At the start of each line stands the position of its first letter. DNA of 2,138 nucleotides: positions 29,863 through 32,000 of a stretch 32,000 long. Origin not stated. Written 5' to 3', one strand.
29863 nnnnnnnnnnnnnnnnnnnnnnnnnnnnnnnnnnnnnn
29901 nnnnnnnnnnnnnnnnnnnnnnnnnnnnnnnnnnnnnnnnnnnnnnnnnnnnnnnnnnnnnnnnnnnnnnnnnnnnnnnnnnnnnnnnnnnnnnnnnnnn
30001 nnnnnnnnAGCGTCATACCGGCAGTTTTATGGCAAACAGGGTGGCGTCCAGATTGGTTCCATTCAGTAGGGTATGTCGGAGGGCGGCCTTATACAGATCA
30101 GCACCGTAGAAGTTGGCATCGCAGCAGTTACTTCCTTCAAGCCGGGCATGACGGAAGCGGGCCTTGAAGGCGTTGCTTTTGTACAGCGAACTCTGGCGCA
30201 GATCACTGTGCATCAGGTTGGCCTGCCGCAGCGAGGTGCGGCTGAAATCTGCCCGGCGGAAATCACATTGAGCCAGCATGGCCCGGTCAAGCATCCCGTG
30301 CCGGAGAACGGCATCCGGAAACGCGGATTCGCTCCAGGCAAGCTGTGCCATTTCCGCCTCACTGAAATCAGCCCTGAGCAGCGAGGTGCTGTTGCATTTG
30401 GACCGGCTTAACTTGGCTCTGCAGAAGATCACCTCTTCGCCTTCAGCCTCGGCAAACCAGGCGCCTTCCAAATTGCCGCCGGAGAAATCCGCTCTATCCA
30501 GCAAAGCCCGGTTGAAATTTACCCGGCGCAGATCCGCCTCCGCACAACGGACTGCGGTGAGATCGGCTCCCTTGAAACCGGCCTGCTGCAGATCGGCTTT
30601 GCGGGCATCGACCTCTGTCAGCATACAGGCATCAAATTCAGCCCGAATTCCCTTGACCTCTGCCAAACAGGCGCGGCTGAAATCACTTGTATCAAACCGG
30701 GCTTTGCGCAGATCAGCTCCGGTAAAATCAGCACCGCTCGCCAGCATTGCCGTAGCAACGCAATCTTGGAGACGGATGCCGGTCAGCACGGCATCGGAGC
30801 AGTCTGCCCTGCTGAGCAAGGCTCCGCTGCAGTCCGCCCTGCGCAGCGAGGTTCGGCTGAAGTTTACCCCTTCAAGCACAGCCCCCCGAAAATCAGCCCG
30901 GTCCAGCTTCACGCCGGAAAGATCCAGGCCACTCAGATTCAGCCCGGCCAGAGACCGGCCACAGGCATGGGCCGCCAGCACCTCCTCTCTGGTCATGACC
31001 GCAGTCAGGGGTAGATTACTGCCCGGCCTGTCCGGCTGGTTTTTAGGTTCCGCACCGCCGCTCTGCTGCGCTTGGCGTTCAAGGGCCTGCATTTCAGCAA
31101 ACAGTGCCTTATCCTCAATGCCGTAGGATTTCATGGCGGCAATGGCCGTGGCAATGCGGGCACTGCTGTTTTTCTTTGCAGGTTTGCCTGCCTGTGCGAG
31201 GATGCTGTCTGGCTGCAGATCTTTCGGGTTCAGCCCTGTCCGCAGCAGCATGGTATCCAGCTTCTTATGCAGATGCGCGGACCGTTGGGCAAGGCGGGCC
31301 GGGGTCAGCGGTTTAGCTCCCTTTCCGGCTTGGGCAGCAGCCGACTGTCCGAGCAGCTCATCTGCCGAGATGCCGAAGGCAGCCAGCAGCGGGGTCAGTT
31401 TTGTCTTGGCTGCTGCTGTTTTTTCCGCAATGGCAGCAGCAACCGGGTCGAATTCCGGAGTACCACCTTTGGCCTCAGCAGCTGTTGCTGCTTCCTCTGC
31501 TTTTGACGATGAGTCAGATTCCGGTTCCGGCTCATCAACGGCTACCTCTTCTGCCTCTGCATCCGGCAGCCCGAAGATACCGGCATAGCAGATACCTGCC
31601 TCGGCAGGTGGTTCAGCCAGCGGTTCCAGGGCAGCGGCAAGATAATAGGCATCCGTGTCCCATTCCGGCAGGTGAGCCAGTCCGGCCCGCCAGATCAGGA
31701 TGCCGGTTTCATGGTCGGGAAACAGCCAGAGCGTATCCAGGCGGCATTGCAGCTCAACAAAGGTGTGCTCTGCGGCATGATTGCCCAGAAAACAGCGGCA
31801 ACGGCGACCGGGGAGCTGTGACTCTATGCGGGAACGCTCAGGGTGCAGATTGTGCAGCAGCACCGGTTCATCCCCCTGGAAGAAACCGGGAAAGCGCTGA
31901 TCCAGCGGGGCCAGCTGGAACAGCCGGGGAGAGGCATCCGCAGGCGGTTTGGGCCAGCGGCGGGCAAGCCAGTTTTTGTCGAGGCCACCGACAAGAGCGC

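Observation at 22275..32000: VgrG-accessory-type module (DUF2169-PRP fusion, PRP, DUF3540, PAAR-like DUF4150) whose core has no known mechanism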

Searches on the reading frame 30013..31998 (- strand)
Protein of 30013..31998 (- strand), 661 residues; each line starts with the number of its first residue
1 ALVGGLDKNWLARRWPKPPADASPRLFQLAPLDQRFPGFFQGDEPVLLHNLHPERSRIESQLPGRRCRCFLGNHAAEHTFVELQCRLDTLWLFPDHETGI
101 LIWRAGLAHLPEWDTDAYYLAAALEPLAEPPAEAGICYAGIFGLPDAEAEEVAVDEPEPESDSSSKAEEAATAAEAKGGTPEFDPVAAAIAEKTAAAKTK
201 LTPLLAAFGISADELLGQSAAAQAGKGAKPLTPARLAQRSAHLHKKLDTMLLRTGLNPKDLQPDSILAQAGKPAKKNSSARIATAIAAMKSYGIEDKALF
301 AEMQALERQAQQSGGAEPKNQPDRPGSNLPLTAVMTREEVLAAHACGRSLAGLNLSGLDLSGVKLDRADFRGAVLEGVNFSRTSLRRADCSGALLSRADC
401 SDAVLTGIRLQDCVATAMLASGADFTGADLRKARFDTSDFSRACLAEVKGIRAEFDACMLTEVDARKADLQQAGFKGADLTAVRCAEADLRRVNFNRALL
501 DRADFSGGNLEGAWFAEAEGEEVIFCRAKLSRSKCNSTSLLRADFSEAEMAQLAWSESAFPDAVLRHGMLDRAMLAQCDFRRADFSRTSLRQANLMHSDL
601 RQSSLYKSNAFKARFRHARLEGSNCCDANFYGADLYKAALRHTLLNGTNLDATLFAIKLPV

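Call 5: search_protein_families(library=pfam, proteins=[window:30013-31998:-], max_evalue=0.01)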
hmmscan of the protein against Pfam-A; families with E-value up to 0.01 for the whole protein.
window:30013-31998:- (661 aa): 6 families
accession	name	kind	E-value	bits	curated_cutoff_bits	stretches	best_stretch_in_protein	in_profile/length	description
PF00805.28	Pentapeptide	-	4.5e-44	148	20.2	7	354-389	2-37/40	Pentapeptide repeats (8 copies)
PF13599.13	Pentapeptide_4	-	2e-30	105.1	38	4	452-523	5-76/78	Pentapeptide repeat region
PF09937.14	DUF2169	-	5.8e-29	101.8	25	1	2-104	193-294/294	Uncharacterized protein conserved in bacteria (DUF2169)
PF13576.12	Pentapeptide_3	-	1.7e-20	73.4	27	2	402-443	3-47/48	Pentapeptide repeats (9 copies)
PF25296.1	Decapeptide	-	3.5e-07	30.4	45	1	452-506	19-73/74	Decapeptide repeat region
PF23894.2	LD_SV2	-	5.3e-05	23.9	29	0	424-481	31-88/92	SV2A/B/C luminal domain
